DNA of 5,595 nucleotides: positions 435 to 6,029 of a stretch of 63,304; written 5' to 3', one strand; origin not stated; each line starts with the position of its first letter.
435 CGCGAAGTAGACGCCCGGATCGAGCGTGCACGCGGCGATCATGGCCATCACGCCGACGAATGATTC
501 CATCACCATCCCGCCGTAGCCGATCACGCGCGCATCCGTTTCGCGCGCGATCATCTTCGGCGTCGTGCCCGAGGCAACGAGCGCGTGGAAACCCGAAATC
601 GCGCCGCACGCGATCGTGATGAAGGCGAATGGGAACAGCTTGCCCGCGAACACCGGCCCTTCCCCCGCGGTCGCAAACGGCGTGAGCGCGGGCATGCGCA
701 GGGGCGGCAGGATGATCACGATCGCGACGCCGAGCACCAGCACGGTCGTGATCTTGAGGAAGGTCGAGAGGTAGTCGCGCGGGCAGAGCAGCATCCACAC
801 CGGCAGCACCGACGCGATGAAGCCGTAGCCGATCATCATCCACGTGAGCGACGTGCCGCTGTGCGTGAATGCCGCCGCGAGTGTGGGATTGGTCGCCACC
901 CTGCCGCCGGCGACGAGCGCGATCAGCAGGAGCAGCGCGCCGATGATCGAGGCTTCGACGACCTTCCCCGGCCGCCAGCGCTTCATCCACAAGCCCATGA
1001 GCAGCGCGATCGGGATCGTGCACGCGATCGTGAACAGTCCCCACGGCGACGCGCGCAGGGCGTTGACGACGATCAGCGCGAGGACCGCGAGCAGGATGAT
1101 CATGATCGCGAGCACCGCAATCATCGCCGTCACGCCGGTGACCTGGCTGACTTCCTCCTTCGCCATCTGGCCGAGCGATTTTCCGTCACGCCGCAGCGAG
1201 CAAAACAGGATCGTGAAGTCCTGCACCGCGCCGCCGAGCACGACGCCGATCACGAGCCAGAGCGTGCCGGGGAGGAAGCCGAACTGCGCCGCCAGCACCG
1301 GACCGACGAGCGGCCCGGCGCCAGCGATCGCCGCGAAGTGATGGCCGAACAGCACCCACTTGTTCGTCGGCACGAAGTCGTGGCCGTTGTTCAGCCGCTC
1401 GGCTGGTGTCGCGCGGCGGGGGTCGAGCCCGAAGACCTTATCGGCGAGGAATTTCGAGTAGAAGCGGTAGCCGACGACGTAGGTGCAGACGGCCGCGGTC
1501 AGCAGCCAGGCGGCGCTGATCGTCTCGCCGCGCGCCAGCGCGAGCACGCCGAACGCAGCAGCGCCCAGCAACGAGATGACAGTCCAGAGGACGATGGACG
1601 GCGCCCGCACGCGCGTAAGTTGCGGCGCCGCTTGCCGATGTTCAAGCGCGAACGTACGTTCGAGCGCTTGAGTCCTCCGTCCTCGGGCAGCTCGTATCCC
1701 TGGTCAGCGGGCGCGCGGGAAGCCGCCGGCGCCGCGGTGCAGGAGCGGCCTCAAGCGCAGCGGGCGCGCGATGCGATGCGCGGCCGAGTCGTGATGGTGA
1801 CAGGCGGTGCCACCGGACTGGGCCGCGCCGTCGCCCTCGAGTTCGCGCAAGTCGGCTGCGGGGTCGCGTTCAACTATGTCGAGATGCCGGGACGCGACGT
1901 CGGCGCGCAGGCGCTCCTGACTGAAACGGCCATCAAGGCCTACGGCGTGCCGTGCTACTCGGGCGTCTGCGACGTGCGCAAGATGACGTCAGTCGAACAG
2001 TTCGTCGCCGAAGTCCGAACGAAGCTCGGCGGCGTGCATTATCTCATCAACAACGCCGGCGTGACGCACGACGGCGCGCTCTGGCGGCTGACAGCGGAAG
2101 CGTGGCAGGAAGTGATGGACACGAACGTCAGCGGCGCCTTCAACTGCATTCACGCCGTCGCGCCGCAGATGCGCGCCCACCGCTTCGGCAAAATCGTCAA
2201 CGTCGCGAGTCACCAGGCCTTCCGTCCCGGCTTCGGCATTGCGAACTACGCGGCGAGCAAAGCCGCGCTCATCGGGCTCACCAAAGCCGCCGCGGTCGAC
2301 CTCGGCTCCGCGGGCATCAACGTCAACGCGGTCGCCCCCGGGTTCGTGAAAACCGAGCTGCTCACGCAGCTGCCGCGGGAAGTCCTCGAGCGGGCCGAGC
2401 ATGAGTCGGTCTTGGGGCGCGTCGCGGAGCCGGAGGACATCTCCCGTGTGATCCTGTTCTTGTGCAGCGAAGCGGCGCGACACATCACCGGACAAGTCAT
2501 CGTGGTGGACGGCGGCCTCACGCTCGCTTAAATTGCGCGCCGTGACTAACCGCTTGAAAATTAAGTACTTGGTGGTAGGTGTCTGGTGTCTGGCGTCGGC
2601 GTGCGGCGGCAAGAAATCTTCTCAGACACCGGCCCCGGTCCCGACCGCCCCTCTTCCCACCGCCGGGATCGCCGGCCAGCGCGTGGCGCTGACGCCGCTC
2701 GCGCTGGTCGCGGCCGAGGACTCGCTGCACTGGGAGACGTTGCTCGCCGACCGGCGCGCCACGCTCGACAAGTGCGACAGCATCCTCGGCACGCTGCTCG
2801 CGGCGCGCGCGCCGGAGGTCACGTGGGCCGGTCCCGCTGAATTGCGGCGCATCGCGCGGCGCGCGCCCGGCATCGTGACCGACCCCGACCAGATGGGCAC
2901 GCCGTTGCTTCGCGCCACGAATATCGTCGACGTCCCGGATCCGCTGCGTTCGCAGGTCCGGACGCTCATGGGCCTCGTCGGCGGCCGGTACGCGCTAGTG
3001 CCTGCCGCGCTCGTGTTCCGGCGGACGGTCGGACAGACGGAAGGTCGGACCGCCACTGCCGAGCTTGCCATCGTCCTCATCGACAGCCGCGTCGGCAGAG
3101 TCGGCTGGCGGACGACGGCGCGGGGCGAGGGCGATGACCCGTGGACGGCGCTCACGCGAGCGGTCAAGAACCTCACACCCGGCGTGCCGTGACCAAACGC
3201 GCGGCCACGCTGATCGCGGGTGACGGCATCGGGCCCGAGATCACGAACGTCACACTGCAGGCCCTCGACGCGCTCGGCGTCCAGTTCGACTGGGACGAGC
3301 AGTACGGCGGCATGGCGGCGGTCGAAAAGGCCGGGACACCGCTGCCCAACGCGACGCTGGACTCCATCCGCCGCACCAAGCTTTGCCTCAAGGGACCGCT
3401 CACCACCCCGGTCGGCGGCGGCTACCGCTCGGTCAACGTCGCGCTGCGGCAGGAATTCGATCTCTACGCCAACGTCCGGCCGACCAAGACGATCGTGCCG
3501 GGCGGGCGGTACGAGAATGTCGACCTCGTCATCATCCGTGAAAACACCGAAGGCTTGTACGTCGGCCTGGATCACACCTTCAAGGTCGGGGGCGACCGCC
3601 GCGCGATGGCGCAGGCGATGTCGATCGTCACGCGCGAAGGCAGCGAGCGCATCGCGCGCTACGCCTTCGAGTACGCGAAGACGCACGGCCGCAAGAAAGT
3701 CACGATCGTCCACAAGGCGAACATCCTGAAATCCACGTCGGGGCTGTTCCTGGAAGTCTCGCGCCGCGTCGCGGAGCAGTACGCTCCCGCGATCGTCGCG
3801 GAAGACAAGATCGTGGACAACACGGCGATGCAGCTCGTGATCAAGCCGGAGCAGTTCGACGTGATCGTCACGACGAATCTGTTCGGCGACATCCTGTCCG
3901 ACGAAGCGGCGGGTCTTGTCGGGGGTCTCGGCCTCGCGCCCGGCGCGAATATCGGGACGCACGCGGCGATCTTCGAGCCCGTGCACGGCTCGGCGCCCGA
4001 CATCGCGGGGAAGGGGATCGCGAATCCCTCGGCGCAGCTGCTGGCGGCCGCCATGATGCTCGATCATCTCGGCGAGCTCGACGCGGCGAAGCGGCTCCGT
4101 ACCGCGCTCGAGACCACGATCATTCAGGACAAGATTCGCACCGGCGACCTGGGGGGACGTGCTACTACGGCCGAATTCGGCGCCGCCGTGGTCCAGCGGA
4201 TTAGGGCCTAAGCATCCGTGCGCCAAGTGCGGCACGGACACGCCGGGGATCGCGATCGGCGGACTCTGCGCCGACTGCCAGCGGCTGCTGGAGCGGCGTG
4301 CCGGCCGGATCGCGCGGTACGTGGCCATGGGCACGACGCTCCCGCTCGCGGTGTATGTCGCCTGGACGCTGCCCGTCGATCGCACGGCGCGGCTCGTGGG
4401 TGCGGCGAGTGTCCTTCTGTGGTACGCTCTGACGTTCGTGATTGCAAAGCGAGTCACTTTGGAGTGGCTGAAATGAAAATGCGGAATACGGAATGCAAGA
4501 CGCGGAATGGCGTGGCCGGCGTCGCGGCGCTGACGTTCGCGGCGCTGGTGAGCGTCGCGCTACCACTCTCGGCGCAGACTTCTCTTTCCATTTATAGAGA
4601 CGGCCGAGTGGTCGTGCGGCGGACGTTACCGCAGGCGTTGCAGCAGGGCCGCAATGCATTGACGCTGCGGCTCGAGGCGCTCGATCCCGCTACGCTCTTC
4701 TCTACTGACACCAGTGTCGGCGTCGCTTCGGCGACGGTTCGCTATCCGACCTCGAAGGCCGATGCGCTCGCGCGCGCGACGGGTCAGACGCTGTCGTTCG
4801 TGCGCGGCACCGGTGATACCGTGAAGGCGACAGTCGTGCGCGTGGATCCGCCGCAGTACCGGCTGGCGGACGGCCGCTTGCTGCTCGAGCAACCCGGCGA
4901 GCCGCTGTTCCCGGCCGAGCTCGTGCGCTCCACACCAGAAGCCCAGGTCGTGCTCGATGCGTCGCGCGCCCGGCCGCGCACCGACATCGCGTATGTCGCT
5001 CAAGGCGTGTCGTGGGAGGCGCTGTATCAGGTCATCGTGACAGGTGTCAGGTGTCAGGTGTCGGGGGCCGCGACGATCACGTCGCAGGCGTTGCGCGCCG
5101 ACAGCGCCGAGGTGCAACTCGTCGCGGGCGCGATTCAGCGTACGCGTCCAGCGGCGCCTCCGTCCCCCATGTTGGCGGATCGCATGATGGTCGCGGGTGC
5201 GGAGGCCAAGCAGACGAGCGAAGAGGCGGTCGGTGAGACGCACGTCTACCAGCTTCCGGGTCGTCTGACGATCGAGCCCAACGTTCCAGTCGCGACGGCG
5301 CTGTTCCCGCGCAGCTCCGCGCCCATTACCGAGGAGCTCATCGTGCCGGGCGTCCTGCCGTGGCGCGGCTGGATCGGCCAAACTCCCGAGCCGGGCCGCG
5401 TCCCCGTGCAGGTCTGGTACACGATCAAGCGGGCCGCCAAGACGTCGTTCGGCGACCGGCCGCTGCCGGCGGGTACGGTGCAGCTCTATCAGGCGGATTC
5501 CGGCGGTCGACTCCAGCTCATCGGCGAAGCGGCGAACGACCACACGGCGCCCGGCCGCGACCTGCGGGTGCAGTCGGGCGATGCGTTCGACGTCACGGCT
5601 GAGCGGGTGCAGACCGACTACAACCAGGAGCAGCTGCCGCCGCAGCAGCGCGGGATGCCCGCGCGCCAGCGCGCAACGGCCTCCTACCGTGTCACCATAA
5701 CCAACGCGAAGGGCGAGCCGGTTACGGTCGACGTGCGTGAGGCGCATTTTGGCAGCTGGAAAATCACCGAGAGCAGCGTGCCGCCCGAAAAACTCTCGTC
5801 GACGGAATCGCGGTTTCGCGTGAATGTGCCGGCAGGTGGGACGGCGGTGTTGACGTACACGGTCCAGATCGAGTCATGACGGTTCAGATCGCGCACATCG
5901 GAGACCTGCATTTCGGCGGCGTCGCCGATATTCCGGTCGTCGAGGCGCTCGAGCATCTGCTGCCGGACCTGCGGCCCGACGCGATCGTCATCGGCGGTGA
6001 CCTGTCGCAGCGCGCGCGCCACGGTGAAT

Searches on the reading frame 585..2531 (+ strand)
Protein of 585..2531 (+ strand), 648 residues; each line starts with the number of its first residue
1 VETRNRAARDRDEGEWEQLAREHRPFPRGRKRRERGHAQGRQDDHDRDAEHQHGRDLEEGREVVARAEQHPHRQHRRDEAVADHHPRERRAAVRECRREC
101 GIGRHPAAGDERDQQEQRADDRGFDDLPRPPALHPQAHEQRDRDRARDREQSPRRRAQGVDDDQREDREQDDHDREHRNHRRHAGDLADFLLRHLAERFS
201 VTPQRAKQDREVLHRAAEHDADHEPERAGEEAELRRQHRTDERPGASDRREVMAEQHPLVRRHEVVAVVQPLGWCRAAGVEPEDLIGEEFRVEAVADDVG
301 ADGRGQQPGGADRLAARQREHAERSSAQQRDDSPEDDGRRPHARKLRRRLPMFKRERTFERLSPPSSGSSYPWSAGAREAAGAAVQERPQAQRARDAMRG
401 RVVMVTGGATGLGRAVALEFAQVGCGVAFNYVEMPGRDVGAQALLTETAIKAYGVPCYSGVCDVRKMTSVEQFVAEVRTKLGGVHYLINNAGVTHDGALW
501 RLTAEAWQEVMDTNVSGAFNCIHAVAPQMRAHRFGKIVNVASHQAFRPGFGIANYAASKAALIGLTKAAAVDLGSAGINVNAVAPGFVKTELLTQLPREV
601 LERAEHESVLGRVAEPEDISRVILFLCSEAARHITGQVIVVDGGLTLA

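Call 7: search_protein_families(library=pfam, proteins=[window:585-2531:+], max_evalue=0.001)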
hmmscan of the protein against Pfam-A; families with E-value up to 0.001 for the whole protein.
window:585-2531:+ (648 aa): 4 families
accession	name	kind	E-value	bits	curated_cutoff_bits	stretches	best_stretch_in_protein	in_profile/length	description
PF13561.12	adh_short_C2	-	4.4e-60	203.6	27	1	409-646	3-236/236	Enoyl-(Acyl carrier protein) reductase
PF00106.31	adh_short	-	9.8e-50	169.2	26.6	1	401-596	1-190/195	short chain dehydrogenase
PF08659.16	KR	-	2e-14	54.4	22.6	1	403-568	3-162/180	KR domain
PF23441.1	SDR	-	0.0006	19.7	27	0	554-647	162-257/258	SDR-like rossmann domain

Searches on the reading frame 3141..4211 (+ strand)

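Call 7: search_protein_families(library=pfam, proteins=[window:3141-4211:+], max_evalue=0.001)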
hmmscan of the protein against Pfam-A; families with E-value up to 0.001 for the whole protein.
window:3141-4211:+ (356 aa): 1 family
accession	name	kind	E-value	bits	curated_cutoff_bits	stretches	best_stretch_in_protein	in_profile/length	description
PF00180.25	Iso_dh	-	5.5e-108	361.7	27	1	23-350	3-348/348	Isocitrate/isopropylmalate dehydrogenase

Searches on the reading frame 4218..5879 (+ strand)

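Call 7: search_protein_families(library=pfam, proteins=[window:4218-5879:+], max_evalue=0.001)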
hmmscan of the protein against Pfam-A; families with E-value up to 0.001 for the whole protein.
window:4218-5879:+ (553 aa): 1 family
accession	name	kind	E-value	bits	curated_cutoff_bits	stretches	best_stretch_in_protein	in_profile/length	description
PF13598.12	DUF4139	-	1.2e-05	25.6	31.8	1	256-552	2-202/205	Domain of unknown function (DUF4139)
